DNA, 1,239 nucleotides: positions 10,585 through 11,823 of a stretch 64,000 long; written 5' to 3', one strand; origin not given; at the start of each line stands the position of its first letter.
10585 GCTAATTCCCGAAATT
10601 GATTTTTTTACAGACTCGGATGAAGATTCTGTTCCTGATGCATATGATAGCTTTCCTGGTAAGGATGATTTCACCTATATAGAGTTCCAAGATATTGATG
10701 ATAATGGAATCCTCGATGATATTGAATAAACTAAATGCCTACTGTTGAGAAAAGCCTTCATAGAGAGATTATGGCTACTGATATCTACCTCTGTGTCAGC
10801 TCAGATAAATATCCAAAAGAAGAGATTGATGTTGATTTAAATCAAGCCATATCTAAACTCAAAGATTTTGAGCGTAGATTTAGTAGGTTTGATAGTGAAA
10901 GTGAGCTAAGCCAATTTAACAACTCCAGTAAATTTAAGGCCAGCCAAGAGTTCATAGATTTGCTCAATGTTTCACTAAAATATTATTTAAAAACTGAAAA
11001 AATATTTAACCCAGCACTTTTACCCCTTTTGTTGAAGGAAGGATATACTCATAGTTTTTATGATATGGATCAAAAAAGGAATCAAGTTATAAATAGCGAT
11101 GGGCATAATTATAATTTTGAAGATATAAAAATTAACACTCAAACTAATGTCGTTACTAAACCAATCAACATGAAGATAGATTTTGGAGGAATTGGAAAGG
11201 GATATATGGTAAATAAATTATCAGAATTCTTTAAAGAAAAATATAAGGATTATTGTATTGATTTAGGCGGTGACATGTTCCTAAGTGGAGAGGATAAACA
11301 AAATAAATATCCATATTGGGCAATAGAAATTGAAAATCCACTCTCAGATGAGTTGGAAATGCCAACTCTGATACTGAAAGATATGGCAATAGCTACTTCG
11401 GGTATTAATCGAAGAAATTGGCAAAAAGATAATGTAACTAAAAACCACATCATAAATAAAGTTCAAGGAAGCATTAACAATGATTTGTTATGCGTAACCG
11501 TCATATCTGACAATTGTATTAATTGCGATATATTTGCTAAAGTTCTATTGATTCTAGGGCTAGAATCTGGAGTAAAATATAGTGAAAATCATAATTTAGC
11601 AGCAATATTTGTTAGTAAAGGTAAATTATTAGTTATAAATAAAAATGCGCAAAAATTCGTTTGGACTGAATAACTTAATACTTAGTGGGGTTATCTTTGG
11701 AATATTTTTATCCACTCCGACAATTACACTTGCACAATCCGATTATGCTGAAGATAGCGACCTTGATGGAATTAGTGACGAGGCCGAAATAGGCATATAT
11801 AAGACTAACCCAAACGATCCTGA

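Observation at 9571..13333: Five-gene operon coupling a ferredoxin, a cytoplasmic ApbE flavin transferase and a NOX-like bis-heme flavocytochrome: candidate trans-membrane electron-export system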

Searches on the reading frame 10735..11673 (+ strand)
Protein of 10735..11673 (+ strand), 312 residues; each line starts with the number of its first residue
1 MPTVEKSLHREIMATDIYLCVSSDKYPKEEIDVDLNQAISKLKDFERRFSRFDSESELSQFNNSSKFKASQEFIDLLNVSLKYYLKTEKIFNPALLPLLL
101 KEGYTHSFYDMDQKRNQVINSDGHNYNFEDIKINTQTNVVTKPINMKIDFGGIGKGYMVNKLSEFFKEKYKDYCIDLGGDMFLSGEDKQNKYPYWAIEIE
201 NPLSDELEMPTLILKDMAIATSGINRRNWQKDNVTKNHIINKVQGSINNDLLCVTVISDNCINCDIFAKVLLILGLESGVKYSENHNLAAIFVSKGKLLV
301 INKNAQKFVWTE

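Call 3: search_protein_families(library=pfam, proteins=[window:10735-11673:+], max_evalue=0.01)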
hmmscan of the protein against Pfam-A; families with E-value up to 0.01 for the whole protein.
window:10735-11673:+ (312 aa): 1 family
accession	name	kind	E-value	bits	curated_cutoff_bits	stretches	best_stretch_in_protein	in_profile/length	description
PF02424.20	ApbE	-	8.3e-51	173.5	25.6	1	29-292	12-266/266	ApbE family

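Call 4: search_protein_families(library=ncbifam, proteins=[window:10735-11673:+], max_evalue=0.01)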
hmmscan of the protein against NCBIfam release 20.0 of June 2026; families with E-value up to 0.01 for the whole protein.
window:10735-11673:+ (312 aa): 1 family
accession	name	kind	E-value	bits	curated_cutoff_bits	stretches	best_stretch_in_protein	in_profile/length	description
NF007774.0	PRK10461.1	equivalog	6.7e-18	64.7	498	1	32-295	58-329/351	FAD:protein FMN transferase ApbE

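Call 25: search_solved_structures(query=window:10735-11673:+, max_evalue=0.001, show_alignments=5)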
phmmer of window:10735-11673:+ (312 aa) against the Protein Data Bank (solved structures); distinct sequences matched with E-value up to 0.001: 13.
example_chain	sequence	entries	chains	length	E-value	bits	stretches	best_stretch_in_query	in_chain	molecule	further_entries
7esa_A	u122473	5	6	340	6.4e-22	81.5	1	23-299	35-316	FAD:protein FMN transferase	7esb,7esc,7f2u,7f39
6nxi_A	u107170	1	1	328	1.8e-20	76.8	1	42-294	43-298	FAD:protein FMN transferase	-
6nxj_A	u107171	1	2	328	4.4e-19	72.2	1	42-294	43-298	FAD:protein FMN transferase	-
1vrm_A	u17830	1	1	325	6.6e-16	61.8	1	13-270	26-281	hypothetical protein TM1553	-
5mgy_H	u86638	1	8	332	3.4e-14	56.2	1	139-295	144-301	FAD:protein FMN transferase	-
4xgw_A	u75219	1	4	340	3.5e-13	52.9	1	42-295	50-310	FAD:protein FMN transferase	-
4xdt_A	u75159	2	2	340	4.8e-13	52.4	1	24-293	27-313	FAD:protein FMN transferase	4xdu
2o18_A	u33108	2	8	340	1.3e-12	51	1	42-295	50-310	Thiamine biosynthesis lipoprotein apbE | FAD:protein FMN transferase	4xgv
4ifu_A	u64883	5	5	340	2.7e-12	49.9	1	24-293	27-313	FAD:protein FMN transferase | Thiamine biosynthesis lipoprotein ApbE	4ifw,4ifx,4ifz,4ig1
7mgt_A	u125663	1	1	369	3.4e-12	49.6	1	24-293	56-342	FAD:protein FMN transferase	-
4xgx_A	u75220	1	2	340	6.2e-12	48.7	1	46-295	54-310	FAD:protein FMN transferase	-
4xdr_A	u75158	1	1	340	3.4e-11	46.3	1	24-293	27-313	FAD:protein FMN transferase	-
3pnd_A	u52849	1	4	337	3.1e-10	43.1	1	49-295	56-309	Thiamine biosynthesis lipoprotein ApbE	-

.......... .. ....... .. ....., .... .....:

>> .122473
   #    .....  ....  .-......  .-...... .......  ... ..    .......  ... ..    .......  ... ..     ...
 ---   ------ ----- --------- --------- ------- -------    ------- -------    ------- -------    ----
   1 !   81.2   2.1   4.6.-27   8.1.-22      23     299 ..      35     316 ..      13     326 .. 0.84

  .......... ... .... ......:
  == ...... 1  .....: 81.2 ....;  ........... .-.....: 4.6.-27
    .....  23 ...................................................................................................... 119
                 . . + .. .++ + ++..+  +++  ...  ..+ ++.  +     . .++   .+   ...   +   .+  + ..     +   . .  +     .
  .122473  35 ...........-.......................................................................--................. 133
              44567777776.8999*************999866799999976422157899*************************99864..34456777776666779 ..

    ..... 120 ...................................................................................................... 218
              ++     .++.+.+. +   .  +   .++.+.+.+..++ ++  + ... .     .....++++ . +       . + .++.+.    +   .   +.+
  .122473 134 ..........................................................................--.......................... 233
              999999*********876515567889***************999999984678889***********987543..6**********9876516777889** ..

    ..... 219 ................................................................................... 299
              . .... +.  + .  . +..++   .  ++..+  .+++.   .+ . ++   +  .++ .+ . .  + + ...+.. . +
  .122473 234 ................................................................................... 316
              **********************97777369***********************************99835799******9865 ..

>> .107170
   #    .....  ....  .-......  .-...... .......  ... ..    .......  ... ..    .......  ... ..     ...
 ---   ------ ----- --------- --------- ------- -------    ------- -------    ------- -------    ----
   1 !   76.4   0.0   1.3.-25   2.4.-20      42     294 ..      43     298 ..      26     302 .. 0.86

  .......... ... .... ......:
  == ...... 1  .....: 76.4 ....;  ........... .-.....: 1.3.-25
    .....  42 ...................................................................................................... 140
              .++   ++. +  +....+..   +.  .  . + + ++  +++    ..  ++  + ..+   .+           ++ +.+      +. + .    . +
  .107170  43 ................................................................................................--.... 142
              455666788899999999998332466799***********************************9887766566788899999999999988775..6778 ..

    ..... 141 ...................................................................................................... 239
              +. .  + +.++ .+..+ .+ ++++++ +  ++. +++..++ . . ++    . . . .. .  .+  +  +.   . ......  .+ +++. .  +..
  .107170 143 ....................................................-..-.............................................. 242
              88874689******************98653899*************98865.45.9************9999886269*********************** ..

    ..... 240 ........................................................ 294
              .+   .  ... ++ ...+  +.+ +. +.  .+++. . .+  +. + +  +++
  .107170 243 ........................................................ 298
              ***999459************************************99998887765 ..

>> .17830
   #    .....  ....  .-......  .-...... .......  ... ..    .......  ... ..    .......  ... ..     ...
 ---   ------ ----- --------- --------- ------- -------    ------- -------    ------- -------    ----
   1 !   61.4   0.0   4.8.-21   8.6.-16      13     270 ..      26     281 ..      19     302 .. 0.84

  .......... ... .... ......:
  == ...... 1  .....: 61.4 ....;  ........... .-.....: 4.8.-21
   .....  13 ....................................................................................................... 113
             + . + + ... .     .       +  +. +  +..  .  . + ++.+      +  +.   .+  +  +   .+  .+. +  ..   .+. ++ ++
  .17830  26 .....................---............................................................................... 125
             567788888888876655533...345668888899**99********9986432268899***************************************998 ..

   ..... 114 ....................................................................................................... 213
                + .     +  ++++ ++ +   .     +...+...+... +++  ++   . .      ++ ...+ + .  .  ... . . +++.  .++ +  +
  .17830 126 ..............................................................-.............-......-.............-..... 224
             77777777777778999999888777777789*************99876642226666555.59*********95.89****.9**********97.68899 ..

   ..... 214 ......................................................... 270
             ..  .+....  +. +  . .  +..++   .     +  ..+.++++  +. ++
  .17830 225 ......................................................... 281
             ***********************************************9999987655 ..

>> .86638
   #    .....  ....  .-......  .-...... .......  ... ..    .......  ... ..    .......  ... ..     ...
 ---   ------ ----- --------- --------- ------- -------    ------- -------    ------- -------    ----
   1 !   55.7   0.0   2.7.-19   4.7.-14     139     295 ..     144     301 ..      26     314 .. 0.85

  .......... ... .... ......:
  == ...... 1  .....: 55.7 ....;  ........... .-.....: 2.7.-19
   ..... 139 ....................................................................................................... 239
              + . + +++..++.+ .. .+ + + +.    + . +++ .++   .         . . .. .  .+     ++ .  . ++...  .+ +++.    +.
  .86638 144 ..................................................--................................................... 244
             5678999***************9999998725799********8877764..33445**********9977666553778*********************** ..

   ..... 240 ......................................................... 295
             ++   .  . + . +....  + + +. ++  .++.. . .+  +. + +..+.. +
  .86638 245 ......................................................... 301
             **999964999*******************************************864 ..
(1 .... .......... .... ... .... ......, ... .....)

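Call 50: search_protein_representatives(protein=window:10735-11670:+)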
Query: 312 residues. Proteins with E-value up to 0.001 (for the whole library): 15452; up to 1e-10: 6209; up to 1e-30: 122. The best 150 are listed.
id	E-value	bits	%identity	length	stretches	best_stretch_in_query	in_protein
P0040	2.1e-88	313.0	49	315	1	2-311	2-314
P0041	1.7e-79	283.7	43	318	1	1-312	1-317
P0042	2.1e-79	283.4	44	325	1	4-312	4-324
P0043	2.0e-74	267.1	42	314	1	2-311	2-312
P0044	3.4e-73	263.1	42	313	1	5-311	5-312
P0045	3.4e-73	263.1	43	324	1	1-311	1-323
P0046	4.5e-73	262.6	47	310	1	3-312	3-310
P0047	4.0e-69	249.7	44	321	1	4-311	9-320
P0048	5.2e-69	249.3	40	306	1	1-311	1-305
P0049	1.3e-68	248.0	42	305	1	7-312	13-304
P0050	2.4e-67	243.9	44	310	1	2-311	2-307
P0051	2.2e-66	240.7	42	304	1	1-311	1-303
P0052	9.6e-66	238.6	37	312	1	2-308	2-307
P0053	2.0e-64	234.3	40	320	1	4-310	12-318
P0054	2.0e-64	234.3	42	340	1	1-311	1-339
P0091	1.8e-38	149.1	36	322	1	34-294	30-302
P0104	2.6e-36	142.0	38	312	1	42-305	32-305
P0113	3.1e-35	138.4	35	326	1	36-295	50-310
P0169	3.4e-30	121.9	31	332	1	43-294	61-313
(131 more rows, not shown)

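Call 54: find_encoding_contigs(protein=P0091, flank=5000, max_places=2)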
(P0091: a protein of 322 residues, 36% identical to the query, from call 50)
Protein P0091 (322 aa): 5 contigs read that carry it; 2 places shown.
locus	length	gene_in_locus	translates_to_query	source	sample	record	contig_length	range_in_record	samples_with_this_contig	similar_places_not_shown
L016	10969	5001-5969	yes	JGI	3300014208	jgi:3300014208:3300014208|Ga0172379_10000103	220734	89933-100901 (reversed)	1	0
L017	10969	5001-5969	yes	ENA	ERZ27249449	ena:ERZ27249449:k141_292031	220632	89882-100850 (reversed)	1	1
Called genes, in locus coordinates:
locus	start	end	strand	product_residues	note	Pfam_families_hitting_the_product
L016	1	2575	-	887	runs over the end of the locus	PF17957:Big_7 (faint), PF18884:TSP3_bac (faint), PF19077:Big_13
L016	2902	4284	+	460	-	PF00970:FAD_binding_6, PF00175:NAD_binding_1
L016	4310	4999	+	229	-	-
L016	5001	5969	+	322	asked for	PF02424:ApbE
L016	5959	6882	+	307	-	PF18884:TSP3_bac, PF01794:Ferric_reduct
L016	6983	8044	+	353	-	PF01926:MMR_HSR1, PF02421:FeoB_N, PF06071:YchF-GTPase_C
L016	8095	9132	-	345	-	PF01966:HD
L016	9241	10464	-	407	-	PF01555:N6_N4_Mtase (weak), PF01170:UPF0020, PF13847:Methyltransf_31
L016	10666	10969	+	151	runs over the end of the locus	PF01250:Ribosomal_S6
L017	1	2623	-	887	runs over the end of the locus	PF17957:Big_7 (faint), PF18884:TSP3_bac (faint), PF19077:Big_13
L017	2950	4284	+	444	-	PF00970:FAD_binding_6, PF00175:NAD_binding_1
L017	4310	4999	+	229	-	-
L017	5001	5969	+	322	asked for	PF02424:ApbE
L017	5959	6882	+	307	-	PF18884:TSP3_bac, PF01794:Ferric_reduct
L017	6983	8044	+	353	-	PF01926:MMR_HSR1, PF02421:FeoB_N, PF06071:YchF-GTPase_C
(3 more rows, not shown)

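Call 55: find_encoding_contigs(protein=P0113, flank=5000, max_places=2)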
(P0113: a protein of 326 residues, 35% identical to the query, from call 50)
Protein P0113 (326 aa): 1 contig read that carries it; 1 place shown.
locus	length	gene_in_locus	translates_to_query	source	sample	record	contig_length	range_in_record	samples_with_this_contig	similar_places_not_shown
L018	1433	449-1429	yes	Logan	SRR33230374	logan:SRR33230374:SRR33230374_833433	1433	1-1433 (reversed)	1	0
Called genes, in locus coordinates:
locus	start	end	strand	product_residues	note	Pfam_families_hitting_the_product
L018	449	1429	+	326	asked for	PF02424:ApbE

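Call 59: find_encoding_contigs(protein=P0169, flank=5000, max_places=2)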
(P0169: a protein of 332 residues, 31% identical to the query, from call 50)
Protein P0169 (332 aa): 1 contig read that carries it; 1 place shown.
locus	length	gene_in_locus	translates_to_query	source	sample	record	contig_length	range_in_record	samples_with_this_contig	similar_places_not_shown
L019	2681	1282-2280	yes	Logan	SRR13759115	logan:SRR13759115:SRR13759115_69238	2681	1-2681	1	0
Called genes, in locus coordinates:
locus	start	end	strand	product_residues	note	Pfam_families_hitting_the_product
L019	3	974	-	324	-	?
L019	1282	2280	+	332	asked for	PF02424:ApbE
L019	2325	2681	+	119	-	?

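Call 60: find_encoding_contigs(protein=P0104, flank=5000, max_places=2)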
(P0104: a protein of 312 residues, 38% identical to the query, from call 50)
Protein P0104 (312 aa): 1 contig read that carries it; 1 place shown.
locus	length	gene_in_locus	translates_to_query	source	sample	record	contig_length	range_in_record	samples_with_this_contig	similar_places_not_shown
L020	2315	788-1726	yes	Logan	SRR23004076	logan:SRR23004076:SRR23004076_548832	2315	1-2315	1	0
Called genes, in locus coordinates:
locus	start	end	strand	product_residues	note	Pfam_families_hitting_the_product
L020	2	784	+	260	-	?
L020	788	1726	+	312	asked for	PF02424:ApbE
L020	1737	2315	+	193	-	?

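Call 61: search_protein_families(library=pfam, proteins=[L019:3-974:-, L019:2325-2681:+, L020:2-784:+, L020:1737-2315:+, L016:2902-4284:+, L016:4310-4999:+, L016:5959-6882:+], max_evalue=0.01)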
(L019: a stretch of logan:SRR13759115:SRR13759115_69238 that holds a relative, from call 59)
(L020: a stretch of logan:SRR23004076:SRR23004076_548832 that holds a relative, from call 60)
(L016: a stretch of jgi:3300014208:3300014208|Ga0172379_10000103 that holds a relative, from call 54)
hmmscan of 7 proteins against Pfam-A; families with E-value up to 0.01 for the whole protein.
L019:3-974:- (324 aa): 0 families

L019:2325-2681:+ (119 aa): 0 families

L020:2-784:+ (260 aa): 2 families
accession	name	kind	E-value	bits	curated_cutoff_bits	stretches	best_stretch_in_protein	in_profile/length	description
PF00175.26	NAD_binding_1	-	3.7e-14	53.7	22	1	29-136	1-108/109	Oxidoreductase NAD-binding domain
PF08030.17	NAD_binding_6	-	2.5e-08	34.5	22.2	1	24-85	1-72/156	Ferric reductase NAD binding domain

L020:1737-2315:+ (193 aa): 2 families
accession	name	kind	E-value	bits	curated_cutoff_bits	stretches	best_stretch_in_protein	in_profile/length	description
PF01794.25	Ferric_reduct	-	2.6e-06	28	28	1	50-172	1-120/121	Ferric reductase like transmembrane component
PF01292.26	Ni_hydr_CYTB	-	0.0046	17.2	30.1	0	56-176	15-159/179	Prokaryotic cytochrome b561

L016:2902-4284:+ (460 aa): 5 families
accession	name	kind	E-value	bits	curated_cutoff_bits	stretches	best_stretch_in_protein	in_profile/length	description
PF00175.26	NAD_binding_1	-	2.6e-13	51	22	1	112-219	1-108/109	Oxidoreductase NAD-binding domain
PF00970.30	FAD_binding_6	-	2.4e-10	41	21.1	1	14-103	10-99/99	Oxidoreductase FAD-binding domain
PF22290.1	DmmA-like_N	-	7.4e-05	23.6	33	0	99-183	10-91/124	Dimethylamine monooxygenase subunit DmmA-like, N-terminal domain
PF08030.17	NAD_binding_6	-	0.0034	17.9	22.2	0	111-181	5-83/156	Ferric reductase NAD binding domain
PF08022.18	FAD_binding_8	-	0.0035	17.8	22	1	10-85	8-80/109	FAD-binding domain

L016:4310-4999:+ (229 aa): 0 families

L016:5959-6882:+ (307 aa): 2 families
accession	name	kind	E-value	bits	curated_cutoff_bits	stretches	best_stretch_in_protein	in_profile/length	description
PF01794.25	Ferric_reduct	-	4.2e-10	40.2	28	1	129-250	2-120/121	Ferric reductase like transmembrane component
PF18884.5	TSP3_bac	-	4.1e-09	36.6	25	1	72-92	1-21/22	Bacterial TSP3 repeat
